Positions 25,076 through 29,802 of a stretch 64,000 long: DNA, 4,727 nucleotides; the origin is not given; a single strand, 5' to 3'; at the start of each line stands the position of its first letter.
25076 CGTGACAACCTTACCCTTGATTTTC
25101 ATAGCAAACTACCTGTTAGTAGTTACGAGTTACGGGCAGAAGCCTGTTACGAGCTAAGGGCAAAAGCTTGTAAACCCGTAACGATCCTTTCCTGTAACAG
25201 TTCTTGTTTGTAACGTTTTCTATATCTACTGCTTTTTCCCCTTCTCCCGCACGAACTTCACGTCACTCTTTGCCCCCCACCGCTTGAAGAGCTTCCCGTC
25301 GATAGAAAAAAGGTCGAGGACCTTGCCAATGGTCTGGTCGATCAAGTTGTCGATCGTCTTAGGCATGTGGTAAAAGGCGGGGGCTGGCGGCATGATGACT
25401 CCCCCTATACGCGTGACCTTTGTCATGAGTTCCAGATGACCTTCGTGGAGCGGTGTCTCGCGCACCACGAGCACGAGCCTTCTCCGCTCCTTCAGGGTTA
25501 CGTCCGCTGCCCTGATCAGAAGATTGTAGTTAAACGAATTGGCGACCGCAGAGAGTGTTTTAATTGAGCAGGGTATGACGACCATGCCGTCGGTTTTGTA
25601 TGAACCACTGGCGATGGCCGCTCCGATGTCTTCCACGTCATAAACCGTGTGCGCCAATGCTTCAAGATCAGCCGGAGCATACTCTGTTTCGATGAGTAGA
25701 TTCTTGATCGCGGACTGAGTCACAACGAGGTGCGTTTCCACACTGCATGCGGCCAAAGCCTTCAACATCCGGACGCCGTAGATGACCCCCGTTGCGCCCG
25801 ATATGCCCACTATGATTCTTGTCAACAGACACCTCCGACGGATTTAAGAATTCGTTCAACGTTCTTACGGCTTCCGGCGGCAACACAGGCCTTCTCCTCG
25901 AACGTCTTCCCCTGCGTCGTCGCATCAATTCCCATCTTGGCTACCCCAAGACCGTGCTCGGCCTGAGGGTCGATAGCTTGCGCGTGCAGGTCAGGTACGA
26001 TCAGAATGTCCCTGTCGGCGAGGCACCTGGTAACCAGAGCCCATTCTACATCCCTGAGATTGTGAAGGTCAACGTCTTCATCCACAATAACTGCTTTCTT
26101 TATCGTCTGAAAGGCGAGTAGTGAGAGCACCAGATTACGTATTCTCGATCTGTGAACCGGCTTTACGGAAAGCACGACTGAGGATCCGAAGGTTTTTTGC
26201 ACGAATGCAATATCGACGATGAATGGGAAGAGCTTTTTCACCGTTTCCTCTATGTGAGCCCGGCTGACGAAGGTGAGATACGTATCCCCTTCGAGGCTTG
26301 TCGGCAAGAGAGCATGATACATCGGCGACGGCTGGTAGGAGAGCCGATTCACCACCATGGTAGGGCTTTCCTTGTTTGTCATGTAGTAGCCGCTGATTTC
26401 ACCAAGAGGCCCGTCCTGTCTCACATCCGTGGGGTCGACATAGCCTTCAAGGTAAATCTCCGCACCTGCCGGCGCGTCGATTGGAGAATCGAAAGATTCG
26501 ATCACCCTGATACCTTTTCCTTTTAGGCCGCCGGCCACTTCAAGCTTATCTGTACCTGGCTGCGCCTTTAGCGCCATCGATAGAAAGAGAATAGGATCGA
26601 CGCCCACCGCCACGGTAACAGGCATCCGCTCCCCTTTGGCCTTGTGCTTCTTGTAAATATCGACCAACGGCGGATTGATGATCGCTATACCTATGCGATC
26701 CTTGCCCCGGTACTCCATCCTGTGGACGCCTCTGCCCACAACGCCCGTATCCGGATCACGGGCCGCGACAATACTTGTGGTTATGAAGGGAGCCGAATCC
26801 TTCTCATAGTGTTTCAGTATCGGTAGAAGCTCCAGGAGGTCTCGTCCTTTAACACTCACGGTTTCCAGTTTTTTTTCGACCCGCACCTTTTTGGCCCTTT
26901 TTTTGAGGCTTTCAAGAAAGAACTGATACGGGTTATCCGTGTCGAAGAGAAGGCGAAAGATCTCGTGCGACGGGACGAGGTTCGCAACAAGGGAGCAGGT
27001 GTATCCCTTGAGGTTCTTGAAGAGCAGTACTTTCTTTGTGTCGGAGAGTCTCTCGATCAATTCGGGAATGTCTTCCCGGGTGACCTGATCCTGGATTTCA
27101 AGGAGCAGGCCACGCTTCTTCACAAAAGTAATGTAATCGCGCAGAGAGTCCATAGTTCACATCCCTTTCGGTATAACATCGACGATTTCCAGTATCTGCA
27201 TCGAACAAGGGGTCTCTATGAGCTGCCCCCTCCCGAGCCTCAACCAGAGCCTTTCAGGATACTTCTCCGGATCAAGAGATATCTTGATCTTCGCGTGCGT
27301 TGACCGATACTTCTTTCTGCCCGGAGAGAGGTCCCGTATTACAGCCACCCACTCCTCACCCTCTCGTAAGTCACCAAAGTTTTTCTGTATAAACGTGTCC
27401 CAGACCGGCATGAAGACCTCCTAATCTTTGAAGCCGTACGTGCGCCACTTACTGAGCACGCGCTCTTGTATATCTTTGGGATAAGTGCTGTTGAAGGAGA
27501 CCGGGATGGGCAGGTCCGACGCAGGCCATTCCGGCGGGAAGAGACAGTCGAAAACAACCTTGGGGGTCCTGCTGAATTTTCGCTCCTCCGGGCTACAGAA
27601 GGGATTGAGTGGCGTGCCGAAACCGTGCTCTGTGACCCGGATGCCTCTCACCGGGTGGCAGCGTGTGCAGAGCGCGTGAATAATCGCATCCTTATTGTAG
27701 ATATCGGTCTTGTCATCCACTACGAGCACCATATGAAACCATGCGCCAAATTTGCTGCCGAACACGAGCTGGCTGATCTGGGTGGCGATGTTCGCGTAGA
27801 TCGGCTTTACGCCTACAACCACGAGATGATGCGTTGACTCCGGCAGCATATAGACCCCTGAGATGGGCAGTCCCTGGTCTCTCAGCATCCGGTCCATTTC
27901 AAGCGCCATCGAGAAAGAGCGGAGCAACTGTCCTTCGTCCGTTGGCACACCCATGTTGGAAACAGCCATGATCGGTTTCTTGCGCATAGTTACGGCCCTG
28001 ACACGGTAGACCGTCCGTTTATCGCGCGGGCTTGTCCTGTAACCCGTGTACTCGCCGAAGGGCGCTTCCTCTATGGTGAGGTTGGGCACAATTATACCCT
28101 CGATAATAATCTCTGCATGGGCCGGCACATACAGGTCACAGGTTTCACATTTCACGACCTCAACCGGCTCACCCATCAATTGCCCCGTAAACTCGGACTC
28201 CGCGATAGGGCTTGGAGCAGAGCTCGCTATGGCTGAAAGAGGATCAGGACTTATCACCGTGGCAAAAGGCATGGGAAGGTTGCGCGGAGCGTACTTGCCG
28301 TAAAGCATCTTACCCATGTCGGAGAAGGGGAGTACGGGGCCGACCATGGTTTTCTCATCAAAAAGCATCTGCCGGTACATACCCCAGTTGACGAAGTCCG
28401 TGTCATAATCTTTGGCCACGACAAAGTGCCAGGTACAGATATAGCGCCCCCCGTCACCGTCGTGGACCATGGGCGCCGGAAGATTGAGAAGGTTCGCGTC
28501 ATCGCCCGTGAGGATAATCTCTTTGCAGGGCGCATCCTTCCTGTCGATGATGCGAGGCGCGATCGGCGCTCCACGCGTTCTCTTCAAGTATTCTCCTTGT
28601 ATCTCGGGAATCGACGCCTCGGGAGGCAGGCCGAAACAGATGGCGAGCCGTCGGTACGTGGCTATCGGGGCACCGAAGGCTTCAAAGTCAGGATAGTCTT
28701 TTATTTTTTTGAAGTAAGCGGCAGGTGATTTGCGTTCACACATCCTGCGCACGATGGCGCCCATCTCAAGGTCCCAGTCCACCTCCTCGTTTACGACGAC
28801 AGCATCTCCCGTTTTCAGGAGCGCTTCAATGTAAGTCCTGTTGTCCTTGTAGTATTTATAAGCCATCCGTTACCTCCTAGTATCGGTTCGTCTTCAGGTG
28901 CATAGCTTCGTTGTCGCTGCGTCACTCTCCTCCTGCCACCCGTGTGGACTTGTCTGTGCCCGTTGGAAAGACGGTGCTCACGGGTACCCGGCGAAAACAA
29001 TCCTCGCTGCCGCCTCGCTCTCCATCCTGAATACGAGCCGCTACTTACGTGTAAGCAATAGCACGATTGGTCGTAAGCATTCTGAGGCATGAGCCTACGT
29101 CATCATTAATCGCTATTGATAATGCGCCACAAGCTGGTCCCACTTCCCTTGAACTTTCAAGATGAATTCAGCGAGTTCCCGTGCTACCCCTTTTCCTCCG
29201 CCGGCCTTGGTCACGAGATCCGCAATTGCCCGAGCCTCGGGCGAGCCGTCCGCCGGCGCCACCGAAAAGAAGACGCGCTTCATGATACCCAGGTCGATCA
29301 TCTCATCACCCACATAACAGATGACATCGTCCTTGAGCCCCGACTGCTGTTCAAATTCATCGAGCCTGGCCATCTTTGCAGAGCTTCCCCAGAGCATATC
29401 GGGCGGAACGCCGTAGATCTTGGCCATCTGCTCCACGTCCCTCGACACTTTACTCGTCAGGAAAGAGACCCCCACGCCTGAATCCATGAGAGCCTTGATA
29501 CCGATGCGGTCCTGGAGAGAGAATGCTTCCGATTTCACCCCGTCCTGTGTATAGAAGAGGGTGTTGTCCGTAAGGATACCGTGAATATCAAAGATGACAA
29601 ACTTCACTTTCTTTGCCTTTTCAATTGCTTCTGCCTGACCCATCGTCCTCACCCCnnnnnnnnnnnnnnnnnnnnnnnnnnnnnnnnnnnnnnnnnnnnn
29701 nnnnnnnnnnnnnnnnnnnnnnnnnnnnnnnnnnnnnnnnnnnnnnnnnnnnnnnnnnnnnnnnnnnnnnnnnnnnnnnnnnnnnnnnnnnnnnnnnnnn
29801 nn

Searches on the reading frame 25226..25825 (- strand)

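Call 33: search_protein_families(library=pfam, proteins=[window:25226-25825:-], max_evalue=0.00001)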
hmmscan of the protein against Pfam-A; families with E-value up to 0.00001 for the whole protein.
window:25226-25825:- (199 aa): 1 family
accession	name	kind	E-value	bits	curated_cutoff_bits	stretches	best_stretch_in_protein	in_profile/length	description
PF02441.25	Flavoprotein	-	1.8e-41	141.9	22.7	1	3-172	2-161/162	Flavoprotein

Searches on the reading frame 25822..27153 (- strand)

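Call 33: search_protein_families(library=pfam, proteins=[window:25822-27153:-], max_evalue=0.00001)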
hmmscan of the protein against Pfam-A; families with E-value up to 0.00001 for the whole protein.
window:25822-27153:- (443 aa): 3 families
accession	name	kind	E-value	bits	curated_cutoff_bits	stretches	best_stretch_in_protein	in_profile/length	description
PF01977.22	UbiD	-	1.2e-47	162.2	23.3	1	100-284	17-203/206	3-octaprenyl-4-hydroxybenzoate carboxy-lyase Rift-related domain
PF20696.2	UbiD_C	-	4.1e-23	82.2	24.2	1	294-411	5-127/127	3-octaprenyl-4-hydroxybenzoate carboxy-lyase C-terminal domain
PF20695.2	UbiD_N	-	1.9e-06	28.3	24.3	1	9-74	2-67/78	3-octaprenyl-4-hydroxybenzoate carboxy-lyase N-terminal domain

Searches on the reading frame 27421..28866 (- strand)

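Call 33: search_protein_families(library=pfam, proteins=[window:27421-28866:-], max_evalue=0.00001)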
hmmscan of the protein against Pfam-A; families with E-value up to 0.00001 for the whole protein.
window:27421-28866:- (481 aa): 3 families
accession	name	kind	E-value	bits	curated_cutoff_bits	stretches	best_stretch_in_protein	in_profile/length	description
PF01977.22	UbiD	-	8.9e-58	195.3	23.3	1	107-305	3-203/206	3-octaprenyl-4-hydroxybenzoate carboxy-lyase Rift-related domain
PF20696.2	UbiD_C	-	1.7e-19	70.5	24.2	1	315-441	3-127/127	3-octaprenyl-4-hydroxybenzoate carboxy-lyase C-terminal domain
PF20695.2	UbiD_N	-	2.9e-18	66.2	24.3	1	13-89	1-74/78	3-octaprenyl-4-hydroxybenzoate carboxy-lyase N-terminal domain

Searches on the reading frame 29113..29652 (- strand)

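Call 33: search_protein_families(library=pfam, proteins=[window:29113-29652:-], max_evalue=0.00001)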
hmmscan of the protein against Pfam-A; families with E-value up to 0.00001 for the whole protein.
window:29113-29652:- (179 aa): 1 family
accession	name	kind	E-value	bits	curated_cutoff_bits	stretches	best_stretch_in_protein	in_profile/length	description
PF08282.18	Hydrolase_3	-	2.5e-06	27.8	20.9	0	91-160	186-255/255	haloacid dehalogenase-like hydrolase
